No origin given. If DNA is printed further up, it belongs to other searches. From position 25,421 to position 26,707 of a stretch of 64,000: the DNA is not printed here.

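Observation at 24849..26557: SMUG-like uracil-DNA-glycosylase-superfamily gene translationally coupled to an unrecognised 328-aa protein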

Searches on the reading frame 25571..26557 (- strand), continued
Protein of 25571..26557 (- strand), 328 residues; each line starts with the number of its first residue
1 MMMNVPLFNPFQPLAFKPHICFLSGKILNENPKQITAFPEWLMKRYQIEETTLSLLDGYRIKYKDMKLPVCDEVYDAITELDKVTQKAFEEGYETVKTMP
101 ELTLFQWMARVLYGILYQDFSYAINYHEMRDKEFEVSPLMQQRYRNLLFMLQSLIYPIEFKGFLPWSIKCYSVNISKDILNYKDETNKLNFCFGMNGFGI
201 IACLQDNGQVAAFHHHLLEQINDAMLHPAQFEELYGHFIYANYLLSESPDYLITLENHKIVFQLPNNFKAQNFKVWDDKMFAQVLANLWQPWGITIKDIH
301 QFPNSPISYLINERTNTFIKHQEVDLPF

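Call 59: get_annotated_region(hit=H1, flank=6000)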
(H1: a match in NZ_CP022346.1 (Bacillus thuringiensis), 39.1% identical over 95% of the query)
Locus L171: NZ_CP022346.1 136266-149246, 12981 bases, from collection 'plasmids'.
description: Bacillus thuringiensis strain c25 plasmid unnamed1, complete sequence
organism: Bacillus thuringiensis (NCBI taxid 1428)
taxonomy: Bacteria; Bacillota; Bacilli; Bacillales; Bacillaceae; Bacillus; Bacillus thuringiensis
host: -; source: soil; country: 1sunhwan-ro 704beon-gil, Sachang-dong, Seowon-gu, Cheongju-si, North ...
typing (MOB-suite, as given by PLSDB): non-mobilizable; replicon rep_cluster_125; mating-pair formation MPF_T
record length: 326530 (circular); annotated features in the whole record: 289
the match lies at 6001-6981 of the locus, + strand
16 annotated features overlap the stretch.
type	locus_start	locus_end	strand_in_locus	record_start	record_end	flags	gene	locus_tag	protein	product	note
CDS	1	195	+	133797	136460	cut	-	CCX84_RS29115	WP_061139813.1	type IA DNA topoisomerase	GO:0006265 - DNA topological change [Evidence IEA]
CDS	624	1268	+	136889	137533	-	-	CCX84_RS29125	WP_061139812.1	thermonuclease family protein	-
CDS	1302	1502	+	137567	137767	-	-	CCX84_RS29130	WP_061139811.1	hypothetical protein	-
CDS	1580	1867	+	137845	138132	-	-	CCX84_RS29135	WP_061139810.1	hypothetical protein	-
CDS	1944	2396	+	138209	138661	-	-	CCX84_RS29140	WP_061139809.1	disulfide oxidoreductase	GO:0006457 - protein folding [Evidence IEA]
CDS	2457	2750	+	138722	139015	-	-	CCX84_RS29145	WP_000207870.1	metalloregulator ArsR/SmtB family transcription factor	GO:0006355 - regulation of DNA-templated transcription [Evidence IEA]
CDS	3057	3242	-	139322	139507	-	hfq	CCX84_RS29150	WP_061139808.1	RNA chaperone Hfq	GO:0006378 - mRNA polyadenylation [Evidence IEA]; GO:0016070 - RNA metabolic process [Evidence IEA]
CDS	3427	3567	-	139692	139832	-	-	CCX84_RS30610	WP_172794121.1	hypothetical protein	-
CDS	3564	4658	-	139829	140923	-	-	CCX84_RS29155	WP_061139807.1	Rap family tetratricopeptide repeat protein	-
CDS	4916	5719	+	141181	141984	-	-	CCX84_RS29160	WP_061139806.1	DUF5677 domain-containing protein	-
CDS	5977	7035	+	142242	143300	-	-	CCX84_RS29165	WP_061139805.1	hypothetical protein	-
CDS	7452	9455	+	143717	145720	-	-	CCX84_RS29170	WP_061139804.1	competence protein CoiA family protein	-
CDS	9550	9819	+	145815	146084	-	-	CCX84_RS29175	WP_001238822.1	hypothetical protein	-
CDS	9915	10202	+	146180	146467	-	-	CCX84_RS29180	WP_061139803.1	hypothetical protein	-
CDS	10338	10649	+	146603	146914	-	-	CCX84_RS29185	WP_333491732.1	hypothetical protein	-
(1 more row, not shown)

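Call 63: fold_search(model_id=the predicted structure, library=viral)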
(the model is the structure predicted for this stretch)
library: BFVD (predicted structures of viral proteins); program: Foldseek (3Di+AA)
matches with E <= 10: 303; with E <= 0.001: 0
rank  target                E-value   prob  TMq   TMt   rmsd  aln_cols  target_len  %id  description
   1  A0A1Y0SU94            9.4e-02  0.23  0.13  0.30  14.8       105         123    8  Uncharacterized protein [Pseudomonas phage Phabio]
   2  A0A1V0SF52            1.3e-01  0.04  0.10  0.06  31.0       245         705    8  AAA family ATPase [Hokovirus HKV1]
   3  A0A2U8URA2            1.7e-01  0.38  0.10  0.51   2.9        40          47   20  (no name in the UniProt tables at hand)
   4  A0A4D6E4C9            1.9e-01  0.38  0.10  0.43   2.8        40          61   20  (no name in the UniProt tables at hand)
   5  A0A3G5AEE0            2.1e-01  0.06  0.15  0.15  29.2       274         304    9  NTPase family protein [Satyrvirus sp.]
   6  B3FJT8                4.6e-01  0.16  0.11  0.24  10.4        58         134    7  Uncharacterized protein [Pseudomonas phage 201phi2-1]
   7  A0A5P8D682            4.6e-01  0.14  0.11  0.29   9.1        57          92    7  (no name in the UniProt tables at hand)
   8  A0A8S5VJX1            4.6e-01  0.02  0.09  0.05  32.0       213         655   14  (no name in the UniProt tables at hand)
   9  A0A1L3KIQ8            5.2e-01  0.04  0.13  0.10  25.9       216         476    6  Uncharacterized protein [Wenling levi-like virus 3]
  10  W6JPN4                5.5e-01  0.02  0.08  0.12  15.7       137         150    9  Gamma-glutamyl cyclotransferase like [Alphaentomopoxvirus acuprea]
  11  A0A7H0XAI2            6.6e-01  0.03  0.07  0.06  23.4       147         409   14  (no name in the UniProt tables at hand)
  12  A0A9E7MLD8            6.6e-01  0.03  0.09  0.10  14.3       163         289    9  (no name in the UniProt tables at hand)
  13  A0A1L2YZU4            6.6e-01  0.02  0.07  0.08  16.7       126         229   13  Matrix protein [Caligus rogercresseyi rhabdovirus]
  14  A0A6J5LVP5            7.0e-01  0.47  0.10  0.68   1.6        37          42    8  Uncharacterized protein [uncultured Caudovirales phage]
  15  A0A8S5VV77            7.9e-01  0.16  0.10  0.54   2.9        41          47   10  (no name in the UniProt tables at hand)
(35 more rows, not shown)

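Call 64: find_encoding_contigs(protein=P0285, flank=5000, max_places=1)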
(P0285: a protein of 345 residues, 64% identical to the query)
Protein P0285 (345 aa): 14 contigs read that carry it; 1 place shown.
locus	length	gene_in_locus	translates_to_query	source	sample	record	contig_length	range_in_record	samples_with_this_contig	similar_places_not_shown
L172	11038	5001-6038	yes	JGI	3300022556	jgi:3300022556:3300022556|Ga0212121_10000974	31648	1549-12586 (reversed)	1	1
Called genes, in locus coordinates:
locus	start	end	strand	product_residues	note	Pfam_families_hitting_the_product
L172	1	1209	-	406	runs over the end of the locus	PF00108:Thiolase_N, PF02803:Thiolase_C, PF22691:Thiolase_C_1 (faint)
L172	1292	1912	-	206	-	PF00881:Nitroreductase, PF14512:TM1586_NiRdase (faint)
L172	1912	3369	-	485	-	PF01139:RtcB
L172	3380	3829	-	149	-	PF01951:Archease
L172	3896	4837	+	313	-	PF00589:Phage_integrase, PF22823:MrpR_C_cat (weak)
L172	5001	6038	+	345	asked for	-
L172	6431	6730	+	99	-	-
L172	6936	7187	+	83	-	-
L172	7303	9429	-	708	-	PF11897:DUF3417, PF00343:Phosphorylase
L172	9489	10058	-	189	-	PF00881:Nitroreductase, PF14512:TM1586_NiRdase (faint)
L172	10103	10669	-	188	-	PF09335:VTT_dom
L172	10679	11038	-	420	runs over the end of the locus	PF07690:MFS_1, PF13347:MFS_2, PF07690:MFS_1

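Call 65: find_encoding_contigs(protein=P0332, flank=5000, max_places=1)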
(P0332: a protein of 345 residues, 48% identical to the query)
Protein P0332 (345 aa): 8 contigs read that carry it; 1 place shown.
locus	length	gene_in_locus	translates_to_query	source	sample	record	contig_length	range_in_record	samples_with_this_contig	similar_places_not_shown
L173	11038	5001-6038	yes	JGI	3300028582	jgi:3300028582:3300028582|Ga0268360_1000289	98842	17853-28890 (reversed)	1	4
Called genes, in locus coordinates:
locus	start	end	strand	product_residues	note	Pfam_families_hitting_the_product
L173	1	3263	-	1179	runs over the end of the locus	PF00176:SNF2-rel_dom, PF00270:DEAD, PF04851:ResIII, PF00271:Helicase_C, PF13020:NOV_C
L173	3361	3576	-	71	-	PF13443:HTH_26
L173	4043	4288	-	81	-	-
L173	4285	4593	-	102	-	PF13560:HTH_31, PF12844:HTH_19 (weak), PF01381:HTH_3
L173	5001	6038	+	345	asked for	-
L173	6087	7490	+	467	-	PF14528:LAGLIDADG_3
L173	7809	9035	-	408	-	PF00753:Lactamase_B (weak), PF12706:Lactamase_B_2, PF07521:RMMBL (faint)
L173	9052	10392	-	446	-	PF14903:WG_beta_rep (faint)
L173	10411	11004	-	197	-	PF08279:HTH_11 (faint)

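Call 66: find_encoding_contigs(protein=P0354, flank=5000, max_places=1)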
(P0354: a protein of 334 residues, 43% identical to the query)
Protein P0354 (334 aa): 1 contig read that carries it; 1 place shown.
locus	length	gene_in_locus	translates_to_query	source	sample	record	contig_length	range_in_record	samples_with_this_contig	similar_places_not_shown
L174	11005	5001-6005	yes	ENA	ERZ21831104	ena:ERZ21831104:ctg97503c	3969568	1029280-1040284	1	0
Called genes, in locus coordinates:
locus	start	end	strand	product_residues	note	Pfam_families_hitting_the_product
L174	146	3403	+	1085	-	PF00930:DPPIV_N (faint), PF26549:Tricorn_N, PF26550:Tricorn_2nd, PF26549:Tricorn_N (weak), PF26550:Tricorn_2nd, PF07676:PD40 (weak), PF14684:Tricorn_C1, PF03572:Peptidase_S41, +1 more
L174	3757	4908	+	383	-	PF13495:Phage_int_SAM_4, PF00589:Phage_integrase, PF22823:MrpR_C_cat (weak)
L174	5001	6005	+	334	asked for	-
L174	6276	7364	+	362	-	PF20282:CTD6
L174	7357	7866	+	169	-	PF20288:MC2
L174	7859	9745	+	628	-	-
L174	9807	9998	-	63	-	-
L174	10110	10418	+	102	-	-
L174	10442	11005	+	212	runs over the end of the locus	PF13240:Zn_Ribbon_1 (weak), PF13248:Zn_ribbon_3 (weak)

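Call 72: search_solved_structures(query=A4, max_evalue=10, show_alignments=2)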
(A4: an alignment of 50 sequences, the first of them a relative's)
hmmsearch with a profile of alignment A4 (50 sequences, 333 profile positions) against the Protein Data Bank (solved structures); distinct sequences matched with E-value up to 10: 4.
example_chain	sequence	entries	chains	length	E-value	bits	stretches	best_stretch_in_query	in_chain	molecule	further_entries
4x52_A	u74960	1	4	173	0.18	14.3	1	212-297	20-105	Zinc finger CCCH-type antiviral protein 1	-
9e5c_6u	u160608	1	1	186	0.25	13.8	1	161-254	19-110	Centrin, putative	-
6vfh_B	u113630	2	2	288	0.28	13.6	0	184-263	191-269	T33_dn10B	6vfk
5k7v_A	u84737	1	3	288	0.68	12.4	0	204-265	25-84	Designed protein HR00C3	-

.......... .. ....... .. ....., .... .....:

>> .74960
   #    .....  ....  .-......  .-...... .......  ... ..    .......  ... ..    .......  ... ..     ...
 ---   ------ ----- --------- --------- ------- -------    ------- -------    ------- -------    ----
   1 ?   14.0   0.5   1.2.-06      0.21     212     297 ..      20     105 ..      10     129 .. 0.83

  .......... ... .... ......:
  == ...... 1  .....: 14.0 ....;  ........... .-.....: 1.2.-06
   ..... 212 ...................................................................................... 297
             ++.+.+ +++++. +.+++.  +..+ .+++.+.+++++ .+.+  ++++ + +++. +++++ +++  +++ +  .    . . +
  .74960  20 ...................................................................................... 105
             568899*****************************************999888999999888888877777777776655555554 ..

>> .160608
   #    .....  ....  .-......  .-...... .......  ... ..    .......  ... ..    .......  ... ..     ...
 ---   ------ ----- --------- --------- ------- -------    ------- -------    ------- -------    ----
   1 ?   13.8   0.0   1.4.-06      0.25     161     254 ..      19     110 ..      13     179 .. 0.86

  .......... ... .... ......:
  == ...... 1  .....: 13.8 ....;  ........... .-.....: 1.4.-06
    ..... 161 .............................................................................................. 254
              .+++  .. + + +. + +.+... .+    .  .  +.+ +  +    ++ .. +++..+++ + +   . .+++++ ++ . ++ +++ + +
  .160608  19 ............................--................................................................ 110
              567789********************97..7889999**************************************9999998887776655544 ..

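Call 73: search_protein_families(library=pfam, alignment_id=A4, max_evalue=0.1)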
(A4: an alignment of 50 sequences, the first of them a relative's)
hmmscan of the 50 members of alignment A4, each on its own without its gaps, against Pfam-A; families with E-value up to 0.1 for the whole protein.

A. member 1, P0136 (348 aa): 1 family
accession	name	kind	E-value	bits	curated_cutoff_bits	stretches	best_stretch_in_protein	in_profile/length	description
PF04634.17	YezG-like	-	0.083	13.5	21.7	0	149-195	66-113/146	Immunity protein YezG-like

B. families by the number of members that match (of 50 scanned): 15 families
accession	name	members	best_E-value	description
PF14279.12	HNH_5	33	2.5e-05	HNH endonuclease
PF00686.25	CBM_20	2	0.056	Starch binding domain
PF25307.1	SEA_Gpr126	1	0.0064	SEA domain of adhesion GPCR Gpr126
PF09071.16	Alpha-amyl_C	1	0.007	Alpha-amylase, C terminal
PF21591.2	Hera_DD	1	0.025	RNA helicase Hera, dimerization domain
PF12156.14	ATPase-cat_bd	1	0.027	Putative metal-binding domain of cation transport ATPase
PF14441.12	OTT_1508_deam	1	0.035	OTT_1508-like deaminase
PF24273.1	TRASH_HVO_1752_C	1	0.038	HVO_1752, C-terminal TRASH domain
PF08631.16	SPO22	1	0.057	Meiosis protein SPO22/ZIP4 like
PF05691.18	Raffinose_syn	1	0.063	Raffinose synthase or seed imbibition protein Sip1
PF23033.1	DUF7034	1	0.064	Domain of unknown function (DUF7034)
PF05273.18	Pox_RNA_Pol_22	1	0.07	Poxvirus RNA polymerase 22 kDa subunit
PF04634.17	YezG-like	1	0.083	Immunity protein YezG-like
PF13496.11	DUF4120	1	0.098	Domain of unknown function (DUF4120)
PF06777.17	HBB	1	0.098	Helical and beta-bridge domain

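Call 76: search_protein_families(library=pfam, proteins=[L060:7135-8556:+, L070:4549-5505:+, L039:7086-8465:+, L041:8706-9644:+, L009:7014-7514:-], max_evalue=0.00001)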
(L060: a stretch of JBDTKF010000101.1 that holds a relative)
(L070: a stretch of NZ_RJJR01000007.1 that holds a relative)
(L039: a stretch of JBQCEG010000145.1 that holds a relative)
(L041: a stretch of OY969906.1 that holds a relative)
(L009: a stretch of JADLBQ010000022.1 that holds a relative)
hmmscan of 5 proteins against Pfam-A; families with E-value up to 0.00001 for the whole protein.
L060:7135-8556:+ (473 aa): 3 families
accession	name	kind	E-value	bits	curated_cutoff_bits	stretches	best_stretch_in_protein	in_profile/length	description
PF01743.26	PolyA_pol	-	4.1e-22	79.3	23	1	27-158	1-125/126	Poly A polymerase head domain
PF12627.12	PolyA_pol_RNAbd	-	4.3e-22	78.1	22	1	186-246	1-61/64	Probable RNA and SrmB- binding site of polymerase A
PF01966.28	HD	-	5.2e-11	43.3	22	1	263-358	2-104/116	HD domain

L070:4549-5505:+ (318 aa): 1 family
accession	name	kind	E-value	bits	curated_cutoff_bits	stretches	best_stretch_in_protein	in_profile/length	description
PF01259.24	SAICAR_synt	-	6.4e-71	239.2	20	1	20-258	2-223/233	SAICAR synthetase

L039:7086-8465:+ (459 aa): 2 families
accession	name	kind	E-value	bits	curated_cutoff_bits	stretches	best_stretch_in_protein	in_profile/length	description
PF01408.29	GFO_IDH_MocA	-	1.7e-22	80.8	24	1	57-175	2-119/120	Oxidoreductase family, NAD-binding Rossmann fold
PF22725.1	GFO_IDH_MocA_C3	-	9e-10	39.1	27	1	246-345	31-123/124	GFO/IDH/MocA C-terminal domain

L041:8706-9644:+ (312 aa): 1 family
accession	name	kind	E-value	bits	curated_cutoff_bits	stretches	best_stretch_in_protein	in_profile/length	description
PF01734.28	Patatin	-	6.7e-28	98.6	27.7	1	4-193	1-188/191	Patatin-like phospholipase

L009:7014-7514:- (166 aa): 1 family
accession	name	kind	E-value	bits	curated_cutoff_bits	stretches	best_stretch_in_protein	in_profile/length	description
PF14376.11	Haem_bd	-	1.4e-40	138.8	27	1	18-148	3-132/133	Haem-binding domain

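Call 79: find_encoding_contigs(protein=P0001, flank=5000, max_places=2)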
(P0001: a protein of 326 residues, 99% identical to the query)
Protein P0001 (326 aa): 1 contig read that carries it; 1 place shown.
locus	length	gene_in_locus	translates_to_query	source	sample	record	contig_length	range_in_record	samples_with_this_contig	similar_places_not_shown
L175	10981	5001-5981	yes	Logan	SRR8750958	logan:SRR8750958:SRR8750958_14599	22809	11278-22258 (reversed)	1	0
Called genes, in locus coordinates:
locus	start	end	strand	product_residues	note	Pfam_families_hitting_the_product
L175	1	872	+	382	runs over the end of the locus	PF04932:Wzy_C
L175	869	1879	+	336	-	PF00535:Glycos_transf_2, PF13641:Glyco_tranf_2_3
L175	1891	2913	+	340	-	PF01212:Beta_elim_lyase, PF00155:Aminotran_1_2 (weak)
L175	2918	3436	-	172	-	-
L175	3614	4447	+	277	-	-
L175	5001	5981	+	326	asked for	-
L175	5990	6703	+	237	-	PF03167:UDG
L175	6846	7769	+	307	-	-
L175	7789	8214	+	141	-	-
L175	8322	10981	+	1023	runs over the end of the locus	PF00005:ABC_tran, PF19055:ABC2_membrane_7 (faint), PF01061:ABC2_membrane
